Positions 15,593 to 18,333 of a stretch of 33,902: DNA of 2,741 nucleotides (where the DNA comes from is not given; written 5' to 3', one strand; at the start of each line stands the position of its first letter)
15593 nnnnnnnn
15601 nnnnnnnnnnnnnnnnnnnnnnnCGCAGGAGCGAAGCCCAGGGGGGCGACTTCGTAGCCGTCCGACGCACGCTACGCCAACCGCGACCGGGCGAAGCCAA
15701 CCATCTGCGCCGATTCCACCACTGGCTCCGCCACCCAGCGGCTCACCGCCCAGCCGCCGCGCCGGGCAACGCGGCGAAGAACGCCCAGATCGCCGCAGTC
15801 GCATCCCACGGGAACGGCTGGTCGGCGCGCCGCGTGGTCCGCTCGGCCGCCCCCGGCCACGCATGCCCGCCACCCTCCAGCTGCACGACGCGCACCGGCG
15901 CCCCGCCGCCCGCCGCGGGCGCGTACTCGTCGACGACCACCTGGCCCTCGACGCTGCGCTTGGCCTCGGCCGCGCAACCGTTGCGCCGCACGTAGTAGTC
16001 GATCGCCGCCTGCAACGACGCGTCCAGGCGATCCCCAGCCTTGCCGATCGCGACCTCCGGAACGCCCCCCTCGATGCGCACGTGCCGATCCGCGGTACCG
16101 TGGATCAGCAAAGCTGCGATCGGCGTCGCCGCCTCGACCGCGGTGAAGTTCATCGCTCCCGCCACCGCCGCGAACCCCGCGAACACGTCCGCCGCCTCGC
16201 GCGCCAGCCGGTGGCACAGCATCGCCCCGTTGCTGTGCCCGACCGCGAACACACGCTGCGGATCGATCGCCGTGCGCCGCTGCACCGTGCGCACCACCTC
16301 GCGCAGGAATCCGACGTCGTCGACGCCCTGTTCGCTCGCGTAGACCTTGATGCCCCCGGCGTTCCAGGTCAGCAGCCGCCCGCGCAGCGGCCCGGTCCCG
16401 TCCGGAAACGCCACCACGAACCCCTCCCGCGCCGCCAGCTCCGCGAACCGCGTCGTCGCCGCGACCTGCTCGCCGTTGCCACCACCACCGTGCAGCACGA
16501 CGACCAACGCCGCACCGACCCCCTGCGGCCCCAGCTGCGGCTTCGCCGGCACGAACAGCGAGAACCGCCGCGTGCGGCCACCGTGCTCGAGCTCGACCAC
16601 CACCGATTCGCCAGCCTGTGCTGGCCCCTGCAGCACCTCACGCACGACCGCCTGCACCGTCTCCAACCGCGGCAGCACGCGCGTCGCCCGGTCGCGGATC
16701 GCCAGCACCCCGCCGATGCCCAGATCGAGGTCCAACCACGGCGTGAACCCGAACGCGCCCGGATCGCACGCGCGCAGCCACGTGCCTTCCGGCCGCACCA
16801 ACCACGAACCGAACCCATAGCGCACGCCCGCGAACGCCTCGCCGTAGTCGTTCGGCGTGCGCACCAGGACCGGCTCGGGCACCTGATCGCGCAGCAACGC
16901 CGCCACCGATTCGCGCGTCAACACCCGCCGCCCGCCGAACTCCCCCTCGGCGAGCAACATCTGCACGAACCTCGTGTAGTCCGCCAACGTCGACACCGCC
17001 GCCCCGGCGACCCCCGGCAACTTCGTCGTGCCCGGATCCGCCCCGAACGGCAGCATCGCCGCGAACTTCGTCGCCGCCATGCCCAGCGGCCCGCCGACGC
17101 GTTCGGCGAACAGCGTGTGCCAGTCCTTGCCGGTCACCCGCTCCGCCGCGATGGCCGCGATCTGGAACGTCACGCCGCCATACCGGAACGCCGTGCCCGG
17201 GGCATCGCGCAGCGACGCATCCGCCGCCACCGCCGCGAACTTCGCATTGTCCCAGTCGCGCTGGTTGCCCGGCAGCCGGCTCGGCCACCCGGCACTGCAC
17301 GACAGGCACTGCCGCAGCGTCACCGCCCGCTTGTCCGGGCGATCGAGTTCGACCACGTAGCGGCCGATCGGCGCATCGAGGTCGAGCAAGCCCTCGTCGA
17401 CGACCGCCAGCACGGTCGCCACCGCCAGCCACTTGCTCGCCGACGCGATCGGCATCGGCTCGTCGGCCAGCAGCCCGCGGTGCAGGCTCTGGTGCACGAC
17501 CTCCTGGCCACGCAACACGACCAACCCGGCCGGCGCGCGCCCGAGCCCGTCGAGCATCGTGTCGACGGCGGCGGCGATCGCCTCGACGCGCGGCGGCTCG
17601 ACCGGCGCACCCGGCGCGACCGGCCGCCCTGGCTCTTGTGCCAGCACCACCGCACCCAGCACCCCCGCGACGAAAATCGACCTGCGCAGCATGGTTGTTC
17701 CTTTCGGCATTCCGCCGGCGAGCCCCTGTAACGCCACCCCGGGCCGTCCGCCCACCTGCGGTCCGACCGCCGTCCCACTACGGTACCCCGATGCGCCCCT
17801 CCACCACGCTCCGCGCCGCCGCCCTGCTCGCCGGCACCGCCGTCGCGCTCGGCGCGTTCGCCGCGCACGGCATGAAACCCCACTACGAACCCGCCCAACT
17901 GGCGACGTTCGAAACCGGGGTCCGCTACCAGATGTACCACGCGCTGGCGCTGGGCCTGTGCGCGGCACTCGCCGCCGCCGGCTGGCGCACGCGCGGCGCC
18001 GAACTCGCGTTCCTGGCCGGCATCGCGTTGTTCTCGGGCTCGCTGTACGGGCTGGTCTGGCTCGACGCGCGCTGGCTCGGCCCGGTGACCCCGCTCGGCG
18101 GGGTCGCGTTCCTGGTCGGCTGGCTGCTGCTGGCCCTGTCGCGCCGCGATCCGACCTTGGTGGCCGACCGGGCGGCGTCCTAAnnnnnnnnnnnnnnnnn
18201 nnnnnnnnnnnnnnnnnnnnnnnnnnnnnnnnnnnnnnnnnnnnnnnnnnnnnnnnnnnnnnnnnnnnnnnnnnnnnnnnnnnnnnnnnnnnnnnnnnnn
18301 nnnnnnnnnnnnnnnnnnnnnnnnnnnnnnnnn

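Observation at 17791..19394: Tight DUF423 / SelW-like selenoprotein / SenB-like glycosyltransferase trio: a possible undescribed selenium-handling module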

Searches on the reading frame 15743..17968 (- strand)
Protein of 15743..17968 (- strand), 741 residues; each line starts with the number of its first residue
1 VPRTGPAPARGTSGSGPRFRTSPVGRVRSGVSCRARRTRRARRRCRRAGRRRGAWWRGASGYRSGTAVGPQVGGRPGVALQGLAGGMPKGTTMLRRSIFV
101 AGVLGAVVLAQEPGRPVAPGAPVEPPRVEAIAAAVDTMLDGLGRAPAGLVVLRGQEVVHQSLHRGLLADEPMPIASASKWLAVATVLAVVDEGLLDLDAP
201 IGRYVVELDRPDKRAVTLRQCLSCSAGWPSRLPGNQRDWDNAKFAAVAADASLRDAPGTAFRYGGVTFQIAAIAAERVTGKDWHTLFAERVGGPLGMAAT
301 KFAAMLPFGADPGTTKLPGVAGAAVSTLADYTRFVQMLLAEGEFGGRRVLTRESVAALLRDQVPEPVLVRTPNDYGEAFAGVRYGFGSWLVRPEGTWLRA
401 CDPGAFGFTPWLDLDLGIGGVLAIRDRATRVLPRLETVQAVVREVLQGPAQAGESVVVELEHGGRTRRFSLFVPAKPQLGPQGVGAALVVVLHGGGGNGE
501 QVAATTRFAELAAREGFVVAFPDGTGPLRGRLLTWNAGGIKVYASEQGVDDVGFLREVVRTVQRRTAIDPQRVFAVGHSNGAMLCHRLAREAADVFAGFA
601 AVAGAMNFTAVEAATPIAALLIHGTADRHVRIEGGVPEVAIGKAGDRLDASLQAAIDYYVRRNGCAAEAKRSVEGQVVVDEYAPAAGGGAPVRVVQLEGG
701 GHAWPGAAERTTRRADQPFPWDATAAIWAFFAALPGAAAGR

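Call 10: search_protein_families(library=pfam, proteins=[window:15743-17968:-], max_evalue=0.001)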
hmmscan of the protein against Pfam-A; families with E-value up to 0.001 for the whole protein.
window:15743-17968:- (741 aa): 5 families
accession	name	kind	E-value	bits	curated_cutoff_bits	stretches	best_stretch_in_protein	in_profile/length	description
PF00144.29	Beta-lactamase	-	1.6e-35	123.3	27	1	139-409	9-286/329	Beta-lactamase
PF10503.15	Esterase_PHB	-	6.6e-08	32.5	23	1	487-619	17-142/219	Esterase PHB depolymerase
PF00326.27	Peptidase_S9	-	8.7e-08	32.3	22.6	1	510-615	8-108/213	Prolyl oligopeptidase family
PF00561.26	Abhydrolase_1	-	2.8e-07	30.9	25.8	1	488-627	2-125/245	alpha/beta hydrolase fold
PF12146.15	Hydrolase_4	-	0.00013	21.8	27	1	487-623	5-128/239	Serine aminopeptidase, S33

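Call 39: search_protein_families(library=ncbifam, proteins=[window:15743-17692:-], max_evalue=0.001)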
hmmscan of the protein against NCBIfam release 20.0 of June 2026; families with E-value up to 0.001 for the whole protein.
window:15743-17692:- (649 aa): 9 families
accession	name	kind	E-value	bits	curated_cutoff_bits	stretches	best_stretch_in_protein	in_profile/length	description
NF050058.1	e_dPHAscl_type1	hypoth_equivalog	1.1e-43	149.7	150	1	370-639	3-276/276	extracellular catalytic domain type 1 short-chain-length polyhydroxyalkanoate depolymerase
TIGR01840.1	esterase_phb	subfamily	1.2e-14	54.3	107.85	1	379-515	3-131/213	PHB depolymerase family esterase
NF052559.1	MthAcHydAcmB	equivalog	1.5e-11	43.7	550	0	76-117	56-97/391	methyl acetate hydrolase AcmB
NF007943.0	PRK10662.1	equivalog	2e-10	39.8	266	1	80-249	85-273/380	D-alanyl-D-alanine-carboxypeptidase/endopeptidase AmpH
NF052353.1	EstBLacLipLMycb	equivalog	2.2e-09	36.7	650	1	76-205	71-201/420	esterase/beta-lactamase LipL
NF038269.1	lipase_LipE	equivalog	4.2e-09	36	750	1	76-211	84-223/407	lipase LipE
NF033569.1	blaLHK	exception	1.6e-05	24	850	1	82-210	91-218/390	LHK family class C beta-lactamase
NF008525.0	PRK11460.1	equivalog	7.9e-05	22.1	191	1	394-541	16-165/232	esterase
NF009622.0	PRK13128.1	equivalog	0.00019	20.1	443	1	71-211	49-193/518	D-aminopeptidase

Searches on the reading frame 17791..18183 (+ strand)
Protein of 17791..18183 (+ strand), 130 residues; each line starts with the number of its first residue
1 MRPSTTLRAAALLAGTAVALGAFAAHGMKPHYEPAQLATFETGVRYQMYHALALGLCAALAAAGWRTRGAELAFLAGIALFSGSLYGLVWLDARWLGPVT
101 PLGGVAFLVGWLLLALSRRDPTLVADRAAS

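Call 3: search_protein_families(library=ncbifam, proteins=[window:17791-18183:+], max_evalue=0.01)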
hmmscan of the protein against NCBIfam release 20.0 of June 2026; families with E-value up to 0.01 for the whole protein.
window:17791-18183:+ (130 aa): 1 family
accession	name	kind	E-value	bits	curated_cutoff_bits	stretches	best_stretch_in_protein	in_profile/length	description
NF008125.0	PRK10873.1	equivalog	1.6e-18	67.4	162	1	9-115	9-117/131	hypothetical protein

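Call 4: search_protein_families(library=pfam, proteins=[window:17791-18183:+], max_evalue=0.01)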
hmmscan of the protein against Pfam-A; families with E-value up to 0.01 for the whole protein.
window:17791-18183:+ (130 aa): 1 family
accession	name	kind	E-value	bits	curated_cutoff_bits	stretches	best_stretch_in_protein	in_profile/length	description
PF04241.20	DUF423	-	6.1e-26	90.9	25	1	20-104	1-86/86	Protein of unknown function (DUF423)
